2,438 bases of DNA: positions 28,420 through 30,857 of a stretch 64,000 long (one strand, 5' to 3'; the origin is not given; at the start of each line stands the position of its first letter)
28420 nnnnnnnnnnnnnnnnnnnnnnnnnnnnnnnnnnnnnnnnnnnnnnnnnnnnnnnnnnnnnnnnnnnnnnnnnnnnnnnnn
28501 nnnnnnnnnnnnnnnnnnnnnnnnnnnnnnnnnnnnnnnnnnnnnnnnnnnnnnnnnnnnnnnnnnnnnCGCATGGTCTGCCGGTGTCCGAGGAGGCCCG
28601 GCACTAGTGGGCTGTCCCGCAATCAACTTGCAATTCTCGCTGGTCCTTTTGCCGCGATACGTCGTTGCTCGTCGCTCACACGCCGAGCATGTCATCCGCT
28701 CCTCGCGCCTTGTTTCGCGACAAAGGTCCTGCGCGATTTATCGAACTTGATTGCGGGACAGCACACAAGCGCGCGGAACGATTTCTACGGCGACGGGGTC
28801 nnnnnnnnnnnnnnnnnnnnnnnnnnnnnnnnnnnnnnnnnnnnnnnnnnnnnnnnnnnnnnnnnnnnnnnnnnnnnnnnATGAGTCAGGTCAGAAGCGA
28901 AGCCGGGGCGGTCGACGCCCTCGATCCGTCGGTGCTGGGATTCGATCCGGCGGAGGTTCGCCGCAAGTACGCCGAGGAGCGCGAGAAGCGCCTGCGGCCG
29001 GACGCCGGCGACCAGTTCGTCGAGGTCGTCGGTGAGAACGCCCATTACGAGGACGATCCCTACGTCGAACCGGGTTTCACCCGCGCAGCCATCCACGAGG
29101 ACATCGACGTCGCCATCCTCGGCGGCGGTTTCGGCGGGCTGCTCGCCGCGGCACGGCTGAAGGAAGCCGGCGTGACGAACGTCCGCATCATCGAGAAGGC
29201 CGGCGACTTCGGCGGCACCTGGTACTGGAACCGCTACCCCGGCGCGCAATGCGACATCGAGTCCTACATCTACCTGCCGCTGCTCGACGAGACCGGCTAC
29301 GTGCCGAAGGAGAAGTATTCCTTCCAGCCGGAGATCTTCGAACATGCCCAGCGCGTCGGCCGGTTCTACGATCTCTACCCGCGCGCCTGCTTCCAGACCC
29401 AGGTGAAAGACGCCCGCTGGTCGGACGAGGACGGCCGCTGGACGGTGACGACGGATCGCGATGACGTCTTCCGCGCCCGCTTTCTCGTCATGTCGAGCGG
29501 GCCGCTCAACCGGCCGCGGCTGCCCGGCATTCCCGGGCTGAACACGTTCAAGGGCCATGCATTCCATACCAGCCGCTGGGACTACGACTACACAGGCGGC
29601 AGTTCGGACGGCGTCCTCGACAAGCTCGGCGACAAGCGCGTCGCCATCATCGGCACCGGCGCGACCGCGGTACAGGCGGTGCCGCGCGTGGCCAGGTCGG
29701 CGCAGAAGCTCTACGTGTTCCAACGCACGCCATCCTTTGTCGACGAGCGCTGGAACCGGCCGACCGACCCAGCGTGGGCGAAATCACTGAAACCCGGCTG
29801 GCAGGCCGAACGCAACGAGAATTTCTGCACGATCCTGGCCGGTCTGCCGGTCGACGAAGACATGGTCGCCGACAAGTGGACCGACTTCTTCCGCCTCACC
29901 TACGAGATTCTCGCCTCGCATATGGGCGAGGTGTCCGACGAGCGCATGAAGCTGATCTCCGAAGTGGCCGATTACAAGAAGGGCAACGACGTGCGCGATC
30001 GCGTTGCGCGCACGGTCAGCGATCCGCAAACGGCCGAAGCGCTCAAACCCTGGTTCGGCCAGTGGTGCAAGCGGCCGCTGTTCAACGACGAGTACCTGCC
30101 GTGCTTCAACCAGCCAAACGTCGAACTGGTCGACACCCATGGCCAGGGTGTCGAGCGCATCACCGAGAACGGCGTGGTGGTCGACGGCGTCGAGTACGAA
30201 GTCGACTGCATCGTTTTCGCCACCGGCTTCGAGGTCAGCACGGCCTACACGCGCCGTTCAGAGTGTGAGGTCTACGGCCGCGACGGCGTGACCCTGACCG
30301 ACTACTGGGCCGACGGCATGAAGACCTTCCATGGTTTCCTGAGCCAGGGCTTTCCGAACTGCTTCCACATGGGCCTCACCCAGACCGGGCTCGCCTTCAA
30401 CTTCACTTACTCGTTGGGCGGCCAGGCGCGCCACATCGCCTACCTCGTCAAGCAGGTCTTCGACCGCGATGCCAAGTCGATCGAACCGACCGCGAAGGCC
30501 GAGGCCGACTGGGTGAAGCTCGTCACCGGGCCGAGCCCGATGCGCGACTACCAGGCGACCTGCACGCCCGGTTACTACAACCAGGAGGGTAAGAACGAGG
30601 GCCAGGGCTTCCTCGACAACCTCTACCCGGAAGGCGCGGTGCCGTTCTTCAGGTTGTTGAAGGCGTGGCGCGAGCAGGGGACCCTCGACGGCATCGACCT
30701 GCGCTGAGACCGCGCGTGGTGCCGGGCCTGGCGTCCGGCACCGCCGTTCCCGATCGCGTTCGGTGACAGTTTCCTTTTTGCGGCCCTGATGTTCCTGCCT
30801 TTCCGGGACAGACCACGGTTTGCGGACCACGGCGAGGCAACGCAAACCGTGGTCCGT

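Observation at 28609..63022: About 150-bp repeat present twice, 34 kb apart (28609-28763 and 62879-63022), the first copy framed by perfect 16-bp inverted repeats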

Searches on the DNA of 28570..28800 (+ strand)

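Call 17: search_dna_similar(query=window:28595-28790:+, collection=plasmids, mode=distant, max_evalue=0.01, max_rows=40)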
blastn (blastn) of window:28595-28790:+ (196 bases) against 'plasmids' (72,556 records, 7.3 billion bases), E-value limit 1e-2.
No match.

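Call 110: search_rna_families(source=window, start=28570, end=28800, threshold=evalue, max_evalue=10)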
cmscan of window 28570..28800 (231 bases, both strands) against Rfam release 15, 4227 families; matches with E-value up to 10: 1.
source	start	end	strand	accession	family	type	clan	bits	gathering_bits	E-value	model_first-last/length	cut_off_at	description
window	28669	28749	-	RF03136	S10-Clostridia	Cis-reg; leader;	-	13.5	35.1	1.7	1-81/81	no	S10-Clostridia ribosomal protein leader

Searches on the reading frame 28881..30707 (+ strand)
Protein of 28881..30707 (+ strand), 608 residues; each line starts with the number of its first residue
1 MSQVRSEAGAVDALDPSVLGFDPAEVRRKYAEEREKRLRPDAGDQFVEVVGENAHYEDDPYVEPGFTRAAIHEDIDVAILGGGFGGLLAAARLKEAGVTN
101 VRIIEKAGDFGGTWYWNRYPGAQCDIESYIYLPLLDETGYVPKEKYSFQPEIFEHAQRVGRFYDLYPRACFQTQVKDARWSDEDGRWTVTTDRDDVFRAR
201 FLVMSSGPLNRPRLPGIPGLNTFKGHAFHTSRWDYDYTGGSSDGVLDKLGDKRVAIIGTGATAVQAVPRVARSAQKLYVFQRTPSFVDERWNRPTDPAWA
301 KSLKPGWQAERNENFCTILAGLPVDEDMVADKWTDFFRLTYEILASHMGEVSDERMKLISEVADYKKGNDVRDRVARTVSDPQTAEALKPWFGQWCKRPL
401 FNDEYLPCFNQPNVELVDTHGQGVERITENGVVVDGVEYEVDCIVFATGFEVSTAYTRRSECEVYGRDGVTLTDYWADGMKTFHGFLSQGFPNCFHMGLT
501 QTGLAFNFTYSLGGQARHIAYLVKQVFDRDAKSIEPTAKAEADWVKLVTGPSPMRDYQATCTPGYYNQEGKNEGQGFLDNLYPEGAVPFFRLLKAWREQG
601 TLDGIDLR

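Call 15: search_protein_families(library=pfam, proteins=[window:28881-30707:+])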
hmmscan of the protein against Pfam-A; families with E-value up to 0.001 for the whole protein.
window:28881-30707:+ (608 aa): 6 families
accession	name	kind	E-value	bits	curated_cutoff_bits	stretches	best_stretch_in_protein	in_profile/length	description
PF07992.20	Pyr_redox_2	-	5e-13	49.6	26.1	1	76-289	2-179/291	Pyridine nucleotide-disulphide oxidoreductase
PF00743.25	FMO-like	-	8.1e-13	48.1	22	1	77-291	4-223/532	Flavin-binding monooxygenase-like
PF13738.12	Pyr_redox_3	-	3.2e-11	43.5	30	1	79-286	2-199/305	Pyridine nucleotide-disulphide oxidoreductase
PF13450.12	NAD_binding_8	-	1.1e-09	38.8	21.9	1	79-133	1-54/68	NAD(P)-binding Rossmann-like domain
PF01266.30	DAO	-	3.6e-07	30.5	27.9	1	76-115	1-40/353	FAD dependent oxidoreductase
PF00890.30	FAD_binding_2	-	7e-06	25.9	20.4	1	76-116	1-40/414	FAD binding domain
